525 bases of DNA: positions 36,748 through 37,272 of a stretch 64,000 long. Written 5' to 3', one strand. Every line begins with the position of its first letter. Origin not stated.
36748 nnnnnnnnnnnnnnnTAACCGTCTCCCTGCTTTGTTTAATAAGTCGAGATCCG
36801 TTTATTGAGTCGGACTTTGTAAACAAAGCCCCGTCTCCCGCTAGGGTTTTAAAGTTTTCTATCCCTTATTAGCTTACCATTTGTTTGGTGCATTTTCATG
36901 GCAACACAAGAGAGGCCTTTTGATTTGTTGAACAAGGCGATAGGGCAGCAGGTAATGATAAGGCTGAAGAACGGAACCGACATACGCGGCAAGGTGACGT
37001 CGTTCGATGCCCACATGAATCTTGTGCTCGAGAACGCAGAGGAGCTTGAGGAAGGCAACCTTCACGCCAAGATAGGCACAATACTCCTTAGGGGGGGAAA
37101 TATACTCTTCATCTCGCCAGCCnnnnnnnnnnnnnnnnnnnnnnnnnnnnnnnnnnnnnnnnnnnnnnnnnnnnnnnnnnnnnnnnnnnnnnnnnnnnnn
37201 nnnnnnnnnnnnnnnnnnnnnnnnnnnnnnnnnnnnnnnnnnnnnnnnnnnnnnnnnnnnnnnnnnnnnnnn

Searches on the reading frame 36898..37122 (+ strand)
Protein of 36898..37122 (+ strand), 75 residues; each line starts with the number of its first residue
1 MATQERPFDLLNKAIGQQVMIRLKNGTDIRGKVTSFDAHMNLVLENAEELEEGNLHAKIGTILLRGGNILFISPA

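Call 61: search_protein_families(library=pfam, proteins=[window:36898-37122:+], max_evalue=0.01)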
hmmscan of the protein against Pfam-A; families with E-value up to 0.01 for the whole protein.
window:36898-37122:+ (75 aa): 3 families
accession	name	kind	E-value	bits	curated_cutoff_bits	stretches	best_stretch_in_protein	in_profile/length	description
PF01423.28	LSM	-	1.2e-22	79.7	23.4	1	10-74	2-66/66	LSM domain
PF14438.12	SM-ATX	-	0.00016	22.2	29.8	1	8-52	5-51/81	Ataxin 2 SM domain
PF17209.9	Hfq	-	0.00026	21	27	1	17-46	14-42/64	Hfq protein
